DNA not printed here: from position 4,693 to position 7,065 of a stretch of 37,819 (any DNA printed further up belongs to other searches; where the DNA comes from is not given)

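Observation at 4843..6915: Family-5 substrate-binding protein that appears circularly permuted and uses a dockerin instead of a lipid or TM anchor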

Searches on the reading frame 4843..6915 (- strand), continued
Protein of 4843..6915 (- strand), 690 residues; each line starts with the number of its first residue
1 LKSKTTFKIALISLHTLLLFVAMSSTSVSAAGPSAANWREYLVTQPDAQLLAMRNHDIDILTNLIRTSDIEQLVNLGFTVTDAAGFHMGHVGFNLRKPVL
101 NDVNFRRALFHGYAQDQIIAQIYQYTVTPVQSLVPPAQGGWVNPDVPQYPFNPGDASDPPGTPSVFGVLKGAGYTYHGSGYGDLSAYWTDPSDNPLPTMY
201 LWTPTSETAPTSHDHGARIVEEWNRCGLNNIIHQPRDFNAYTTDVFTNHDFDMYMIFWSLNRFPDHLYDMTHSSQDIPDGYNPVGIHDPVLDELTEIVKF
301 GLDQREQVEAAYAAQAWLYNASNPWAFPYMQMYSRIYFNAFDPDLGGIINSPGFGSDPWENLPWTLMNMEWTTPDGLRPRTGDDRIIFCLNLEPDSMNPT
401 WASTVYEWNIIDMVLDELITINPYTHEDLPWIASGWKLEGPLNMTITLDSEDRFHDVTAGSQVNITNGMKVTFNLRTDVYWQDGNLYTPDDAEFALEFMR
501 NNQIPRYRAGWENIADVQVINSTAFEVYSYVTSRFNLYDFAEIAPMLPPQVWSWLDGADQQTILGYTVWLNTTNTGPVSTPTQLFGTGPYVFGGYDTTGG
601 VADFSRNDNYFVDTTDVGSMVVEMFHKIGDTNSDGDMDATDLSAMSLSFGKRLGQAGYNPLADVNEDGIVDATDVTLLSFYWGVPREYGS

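Call 12: list_cluster_members(proteins=[P0008, P0010, P0014, P0015, P0089, P0001, P0062, P0026])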
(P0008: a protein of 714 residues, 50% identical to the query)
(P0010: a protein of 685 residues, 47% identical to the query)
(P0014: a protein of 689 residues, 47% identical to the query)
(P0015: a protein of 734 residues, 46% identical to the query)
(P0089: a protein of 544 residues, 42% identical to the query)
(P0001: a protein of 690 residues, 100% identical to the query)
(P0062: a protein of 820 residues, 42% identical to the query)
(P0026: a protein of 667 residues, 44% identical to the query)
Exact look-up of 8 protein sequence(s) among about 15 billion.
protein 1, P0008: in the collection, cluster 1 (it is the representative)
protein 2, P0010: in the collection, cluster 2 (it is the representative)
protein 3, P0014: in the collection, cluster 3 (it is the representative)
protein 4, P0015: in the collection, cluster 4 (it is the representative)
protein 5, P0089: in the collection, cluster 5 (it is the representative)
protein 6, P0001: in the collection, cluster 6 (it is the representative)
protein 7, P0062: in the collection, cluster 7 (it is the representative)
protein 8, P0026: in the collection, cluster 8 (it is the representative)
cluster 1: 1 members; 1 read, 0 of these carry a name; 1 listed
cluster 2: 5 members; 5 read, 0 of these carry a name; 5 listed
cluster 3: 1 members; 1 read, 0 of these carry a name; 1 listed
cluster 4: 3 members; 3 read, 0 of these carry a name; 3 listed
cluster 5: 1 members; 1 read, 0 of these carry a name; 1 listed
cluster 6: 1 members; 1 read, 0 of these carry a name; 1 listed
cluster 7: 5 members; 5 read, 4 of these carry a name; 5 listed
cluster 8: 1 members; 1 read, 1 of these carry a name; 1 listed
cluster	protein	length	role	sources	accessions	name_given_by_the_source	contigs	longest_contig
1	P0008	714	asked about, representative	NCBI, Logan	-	-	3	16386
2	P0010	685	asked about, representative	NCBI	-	-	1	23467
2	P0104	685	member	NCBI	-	-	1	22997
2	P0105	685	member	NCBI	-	-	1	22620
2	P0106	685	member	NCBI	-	-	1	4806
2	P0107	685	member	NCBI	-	-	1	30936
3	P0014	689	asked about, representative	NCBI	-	-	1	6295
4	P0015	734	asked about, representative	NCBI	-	-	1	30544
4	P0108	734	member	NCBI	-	-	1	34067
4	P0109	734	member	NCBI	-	-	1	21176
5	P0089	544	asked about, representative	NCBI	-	-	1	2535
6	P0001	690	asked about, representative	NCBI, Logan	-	-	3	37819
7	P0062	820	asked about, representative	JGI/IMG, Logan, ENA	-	-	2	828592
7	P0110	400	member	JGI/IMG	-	hypothetical protein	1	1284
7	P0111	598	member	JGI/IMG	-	ABC-type transport system substrate-binding protein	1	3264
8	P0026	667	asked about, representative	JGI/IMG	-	ABC-type transport system substrate-binding protein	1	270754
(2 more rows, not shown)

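Call 13: find_encoding_contigs(protein=P0010, flank=8000, max_places=3)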
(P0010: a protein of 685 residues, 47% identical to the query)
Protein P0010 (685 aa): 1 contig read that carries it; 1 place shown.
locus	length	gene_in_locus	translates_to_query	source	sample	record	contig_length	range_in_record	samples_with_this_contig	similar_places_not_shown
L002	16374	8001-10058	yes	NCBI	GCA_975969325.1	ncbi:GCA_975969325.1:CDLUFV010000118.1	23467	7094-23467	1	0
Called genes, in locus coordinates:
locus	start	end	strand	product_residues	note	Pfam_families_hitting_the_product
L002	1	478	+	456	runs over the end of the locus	PF01882:DUF58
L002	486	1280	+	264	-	-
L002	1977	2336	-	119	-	-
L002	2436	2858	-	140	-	-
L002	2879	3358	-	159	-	-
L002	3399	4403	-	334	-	PF00005:ABC_tran, PF13401:AAA_22 (faint), PF08352:oligo_HPY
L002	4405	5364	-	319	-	PF00005:ABC_tran, PF08352:oligo_HPY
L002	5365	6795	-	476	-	PF12911:OppC_N, PF00528:BPD_transp_1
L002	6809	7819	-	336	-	PF19300:BPD_transp_1_N (weak), PF00528:BPD_transp_1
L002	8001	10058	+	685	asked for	PF00496:SBP_bac_5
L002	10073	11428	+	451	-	PF00963:Cohesin (weak)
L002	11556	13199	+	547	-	PF13088:BNR_2 (weak)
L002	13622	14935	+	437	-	PF00801:PKD (weak), PF18911:PKD_4, PF07705:CARDB (weak)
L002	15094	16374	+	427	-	?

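Call 14: find_encoding_contigs(protein=P0062, flank=8000, max_places=2)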
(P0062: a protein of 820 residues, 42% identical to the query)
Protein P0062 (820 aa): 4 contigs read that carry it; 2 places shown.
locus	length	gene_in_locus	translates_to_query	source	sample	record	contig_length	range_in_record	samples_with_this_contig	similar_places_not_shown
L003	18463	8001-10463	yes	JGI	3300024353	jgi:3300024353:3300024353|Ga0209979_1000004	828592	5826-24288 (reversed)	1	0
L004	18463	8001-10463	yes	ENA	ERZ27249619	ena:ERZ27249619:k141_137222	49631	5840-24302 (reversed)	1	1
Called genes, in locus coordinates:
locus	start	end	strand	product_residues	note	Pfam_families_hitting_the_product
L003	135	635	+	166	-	PF13404:HTH_AsnC-type, PF13412:HTH_24, PF12840:HTH_20, PF22482:AsnC_trans_reg_3, PF01037:AsnC_trans_reg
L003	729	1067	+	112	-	PF19027:DUF5752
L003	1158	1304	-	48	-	-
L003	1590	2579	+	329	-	PF00005:ABC_tran, PF13304:AAA_21 (weak), PF08352:oligo_HPY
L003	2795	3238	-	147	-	-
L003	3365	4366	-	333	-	PF00005:ABC_tran, PF08352:oligo_HPY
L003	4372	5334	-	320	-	PF00005:ABC_tran, PF08352:oligo_HPY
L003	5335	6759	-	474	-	PF12911:OppC_N, PF00528:BPD_transp_1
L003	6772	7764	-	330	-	PF19300:BPD_transp_1_N (weak), PF00528:BPD_transp_1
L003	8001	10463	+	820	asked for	PF00496:SBP_bac_5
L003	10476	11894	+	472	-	-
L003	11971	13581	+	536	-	PF13088:BNR_2 (faint), PF00404:Dockerin_1 (weak)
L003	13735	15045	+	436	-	PF00963:Cohesin, PF00801:PKD, PF18911:PKD_4, PF22352:K319L-like_PKD (weak), PF07705:CARDB (weak)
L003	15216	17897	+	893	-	PF00801:PKD, PF18911:PKD_4, PF22352:K319L-like_PKD (faint), PF07705:CARDB (faint), PF18911:PKD_4, PF00801:PKD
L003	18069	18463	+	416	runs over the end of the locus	PF13088:BNR_2, PF07676:PD40 (faint), PF15892:BNR_4 (weak), PF13088:BNR_2 (weak)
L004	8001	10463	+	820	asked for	PF00496:SBP_bac_5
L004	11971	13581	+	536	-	PF13088:BNR_2 (faint), PF00404:Dockerin_1 (weak)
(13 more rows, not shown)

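Call 18: search_solved_structures(query=A1, max_evalue=0.001, show_alignments=2)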
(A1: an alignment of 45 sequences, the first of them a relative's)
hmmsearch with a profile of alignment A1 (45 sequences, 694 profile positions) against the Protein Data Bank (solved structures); distinct sequences matched with E-value up to 0.001: 105 (the best 60 are shown).
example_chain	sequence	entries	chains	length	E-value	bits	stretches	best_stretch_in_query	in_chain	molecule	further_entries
8z1z_F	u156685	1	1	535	4.7e-25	91.2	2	33-364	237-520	Dipeptide-binding protein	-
8z1y_F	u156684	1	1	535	9.4e-25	90.2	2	33-364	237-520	Dipeptide-binding protein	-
1dpp_A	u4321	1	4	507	2.2e-24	89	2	33-364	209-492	DIPEPTIDE BINDING PROTEIN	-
1dpe_A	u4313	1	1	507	7.2e-24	87.3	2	33-362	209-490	DIPEPTIDE-BINDING PROTEIN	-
5f1q_A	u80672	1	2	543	9.5e-22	80.3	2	33-186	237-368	Periplasmic dipeptide transport protein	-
7ebm_A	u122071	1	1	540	3e-19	72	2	456-555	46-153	Peptide ABC transporter, periplasmic peptide-binding protein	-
4qfk_H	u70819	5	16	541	5.1e-19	71.3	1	387-625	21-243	ABC transporter periplasmic peptide-binding protein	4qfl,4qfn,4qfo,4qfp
6lzu_A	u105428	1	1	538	6.7e-19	70.9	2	456-555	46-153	Peptide ABC transporter, periplasmic peptide-binding protein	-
6lzv_A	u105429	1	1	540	7e-19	70.8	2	456-555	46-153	Peptide ABC transporter, periplasmic peptide-binding protein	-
6lzt_A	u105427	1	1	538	1e-18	70.3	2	456-555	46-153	Peptide ABC transporter, periplasmic peptide-binding protein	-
5yqw_A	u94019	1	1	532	1.1e-18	70.2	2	456-555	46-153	Peptide ABC transporter, periplasmic peptide-binding protein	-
6lzw_A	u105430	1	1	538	1.1e-18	70.1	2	456-555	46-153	Peptide ABC transporter, periplasmic peptide-binding protein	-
6lzq_A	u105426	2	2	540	1.1e-18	70.1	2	456-555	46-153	Peptide ABC transporter, periplasmic peptide-binding protein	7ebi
1zty_A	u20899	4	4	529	1.9e-18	69.4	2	431-555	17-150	Chitin Oligosaccharide Binding Protein | Peptide ABC transporter, periplasmic peptide-binding protein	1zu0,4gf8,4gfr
8i5j_A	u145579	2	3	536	2e-18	69.3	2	431-555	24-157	ABC transporter substrate-binding protein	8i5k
4oet_A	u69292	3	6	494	4.8e-16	61.4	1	401-538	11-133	Putative peptide ABC-transport system periplasmic peptide-binding protein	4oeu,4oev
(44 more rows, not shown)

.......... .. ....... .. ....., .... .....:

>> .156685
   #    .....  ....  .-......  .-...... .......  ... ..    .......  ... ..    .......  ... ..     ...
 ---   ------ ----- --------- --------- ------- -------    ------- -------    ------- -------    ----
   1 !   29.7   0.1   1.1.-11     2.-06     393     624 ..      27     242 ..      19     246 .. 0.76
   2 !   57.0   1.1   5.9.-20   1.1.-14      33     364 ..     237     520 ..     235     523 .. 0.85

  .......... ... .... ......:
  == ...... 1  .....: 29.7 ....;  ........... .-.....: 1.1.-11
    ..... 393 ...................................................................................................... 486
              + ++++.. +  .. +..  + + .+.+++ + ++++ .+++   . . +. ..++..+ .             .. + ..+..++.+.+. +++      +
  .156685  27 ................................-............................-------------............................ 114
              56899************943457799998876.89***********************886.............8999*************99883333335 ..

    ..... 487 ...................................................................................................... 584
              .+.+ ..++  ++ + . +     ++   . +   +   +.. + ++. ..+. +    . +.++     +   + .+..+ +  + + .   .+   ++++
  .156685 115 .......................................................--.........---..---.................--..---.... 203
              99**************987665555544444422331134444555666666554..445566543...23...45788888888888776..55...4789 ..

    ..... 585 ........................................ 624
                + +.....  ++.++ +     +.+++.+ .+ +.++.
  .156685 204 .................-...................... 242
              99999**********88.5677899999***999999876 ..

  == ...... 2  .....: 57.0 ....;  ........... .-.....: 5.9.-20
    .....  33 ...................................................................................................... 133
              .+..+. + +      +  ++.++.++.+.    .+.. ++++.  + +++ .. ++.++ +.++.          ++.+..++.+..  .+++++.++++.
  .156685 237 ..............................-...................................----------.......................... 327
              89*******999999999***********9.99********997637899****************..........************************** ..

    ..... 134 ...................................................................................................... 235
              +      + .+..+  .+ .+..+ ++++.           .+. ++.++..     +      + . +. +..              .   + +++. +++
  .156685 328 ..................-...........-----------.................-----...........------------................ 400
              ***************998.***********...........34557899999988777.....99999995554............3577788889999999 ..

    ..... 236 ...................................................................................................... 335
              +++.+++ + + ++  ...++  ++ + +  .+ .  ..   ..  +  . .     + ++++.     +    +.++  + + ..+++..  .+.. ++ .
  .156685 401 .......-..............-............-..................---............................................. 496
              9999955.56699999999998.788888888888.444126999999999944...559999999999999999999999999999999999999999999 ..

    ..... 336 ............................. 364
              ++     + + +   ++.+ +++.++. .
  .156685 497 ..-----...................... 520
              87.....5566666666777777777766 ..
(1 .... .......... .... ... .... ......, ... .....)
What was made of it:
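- On SBP family 5 / cluster C (PF00496): The profile covers DppA 27-520 (call 18)
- Checked: The two pieces abut at DppA ~237-242 (call 18).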

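Call 26: predict_structure(alignment_id=A1)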
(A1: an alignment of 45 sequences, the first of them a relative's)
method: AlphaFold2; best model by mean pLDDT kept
length: 690 residues; sequences in the alignment: 45
mean_pLDDT: 91.3   pTM: 0.84
mean pLDDT of the five models: 91.3, 91.1, 90.9, 89.9, 89.7
residues with pLDDT >= 90: 487; 70-90: 182; 50-70: 14; < 50: 7
segments of 3 or more residues with pLDDT < 50: 22-26
pLDDT, mean of each block of 10 residues (from residue 1): 65 72 52 90 91 95 92 96 91 97 98 96 92 87 92 97 97 97 97 97 87 95 98 91 91 92 91 90 95 96 93 97 96 93 93 78 83 89 92 89 86 94 89 96 96 93 96 97 97 98 90 96 97 93 97 97 95 94 96 95 94 89 89 89 90 91 87 83 85
secondary structure, 60 per line:
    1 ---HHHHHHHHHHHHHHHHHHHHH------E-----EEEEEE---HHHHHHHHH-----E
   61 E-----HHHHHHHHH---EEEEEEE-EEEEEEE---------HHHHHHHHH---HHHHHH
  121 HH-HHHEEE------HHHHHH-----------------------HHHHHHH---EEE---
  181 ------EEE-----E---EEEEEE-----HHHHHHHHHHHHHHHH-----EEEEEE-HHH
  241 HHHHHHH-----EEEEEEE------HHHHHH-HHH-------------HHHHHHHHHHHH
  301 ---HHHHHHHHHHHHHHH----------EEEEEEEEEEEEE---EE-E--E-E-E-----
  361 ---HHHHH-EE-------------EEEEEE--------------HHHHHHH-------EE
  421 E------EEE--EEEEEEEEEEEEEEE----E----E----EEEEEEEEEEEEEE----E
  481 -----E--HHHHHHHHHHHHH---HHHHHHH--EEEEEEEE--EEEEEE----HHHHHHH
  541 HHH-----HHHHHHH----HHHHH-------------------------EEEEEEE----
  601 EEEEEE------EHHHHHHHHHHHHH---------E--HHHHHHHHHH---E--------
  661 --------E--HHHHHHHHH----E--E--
elements in order: H4-24 E37-42 H46-54 H67-75 E79-85 E87-93 H103-111 H115-122 E127-129 H136-141 H165-171 E175-177 E187-189 E199-204 H210-225 E231-236 H238-247 E253-259 H266-271 H289-300 H304-318 E329-341 H364-368 E385-390 H405-411 E419-421 E428-430 E433-447 E462-475 H489-501 H505-511 E514-521 E524-529 H534-543 H549-555 H560-564 E590-596 E601-606 H614-626 H639-648 H672-680
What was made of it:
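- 6826..6915 (-): Signal peptide (residues ~1-30, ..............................|AG). No Cys, so not a lipoprotein signal. Predicted helix 4-24 followed by a low-pLDDT stretch (call 26).
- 5761..5820 (-): Join between the old C-terminus and the old N-terminus (residues ~366-385, .........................). The unaligned gap between the two DppA-matching pieces is about 28 profile positions. Gap between profile positions 364 and 393 in call 18; pLDDT 78-89 in this stretch (call 26)
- On SBP family 5 / cluster C (PF00496): AF2 pLDDT 91.3 (call 26).
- AF2 pLDDT 91.3, pTM 0.84 (call 26). AF2 gives a single confident fold, pTM 0.84 (call 26). Its pLDDT is high (83-91) and pTM is 0.84, which suggests rigid packing on the SBP (call 26).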

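Call 28: fold_search(model_id=the predicted structure, library=pdb)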
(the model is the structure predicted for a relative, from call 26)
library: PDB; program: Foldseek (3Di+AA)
matches with E <= 10: 333; with E <= 0.001: 169
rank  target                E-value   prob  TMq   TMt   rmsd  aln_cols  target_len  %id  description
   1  5f1q_A                1.9e-15  1.00  0.36  0.47   3.2       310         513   18  Crystal Structure of Periplasmic Dipeptide Transport Protein from Yersinia pestis (released 2015-12-23)
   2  1dpe                  5.6e-15  1.00  0.33  0.44   4.2       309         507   16  DIPEPTIDE-BINDING PROTEIN (released 1996-08-17)
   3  6wm6                  7.5e-15  1.00  0.34  0.43   5.7       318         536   18  Periplasmic EDTA-binding protein EppA, tetragonal (released 2020-11-18)
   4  1xoc_A                1.1e-14  1.00  0.36  0.49   3.2       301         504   19  The structure of the oligopeptide-binding protein, AppA, from Bacillus subtilis in complex with a nonapeptide. (released 2005-01-25)
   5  1dpp_A                1.3e-14  1.00  0.34  0.46   3.4       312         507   17  DIPEPTIDE BINDING PROTEIN COMPLEX WITH GLYCYL-L-LEUCINE (released 1995-12-07)
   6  4oeu_A                1.8e-14  1.00  0.36  0.49   3.2       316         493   16  Crystal structure of NikZ from Campylobacter jejuni in complex with Ni(L-His) (released 2014-10-01)
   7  5f1q_B                2.0e-14  1.00  0.35  0.47   3.1       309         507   17  Crystal Structure of Periplasmic Dipeptide Transport Protein from Yersinia pestis (released 2015-12-23)
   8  4oer_A                3.5e-14  1.00  0.35  0.47   4.2       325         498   17  Crystal structure of NikA from Brucella suis, unliganded form (released 2014-10-01)
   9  6wm7_A                4.2e-14  1.00  0.34  0.43   5.7       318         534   18  Periplasmic EDTA-binding protein EppA, orthorhombic (released 2020-11-18)
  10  5isu                  5.5e-14  1.00  0.37  0.51   3.4       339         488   17  2.2 Angstrom Crystal Structure of ABC Transporter Substrate Binding Protein CtaP (Lmo0135) from Listeria monocytogenes. (released 2016-03-23)
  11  4qfk_A                5.5e-14  1.00  0.33  0.45   4.2       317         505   16  Crystal structure of dipeptide binding protein from pseudoalteromonas sp. SM9913 (released 2015-01-28)
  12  3m8u                  6.2e-14  1.00  0.37  0.50   2.7       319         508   16  Crystal structure of glutathione-binding protein A (GbpA) from Haemophilus parasuis SH0165 in complex with glutathione d (released 2010-07-14)
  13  3tpa                  1.0e-13  1.00  0.35  0.46   3.9       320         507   18  Structure of HbpA2 from Haemophilus parasuis (released 2011-11-30)
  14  2noo                  1.1e-13  1.00  0.36  0.48   3.7       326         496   15  Crystal Structure of Mutant NikA (released 2007-01-23)
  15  4oet_A                1.2e-13  1.00  0.37  0.51   2.6       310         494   17  Crystal structure of NikZ from Campylobacter jejuni, unliganded form (released 2014-10-01)
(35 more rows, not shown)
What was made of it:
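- The full SBP fold, including both lobes, is retained (calls 18, 26, 28).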
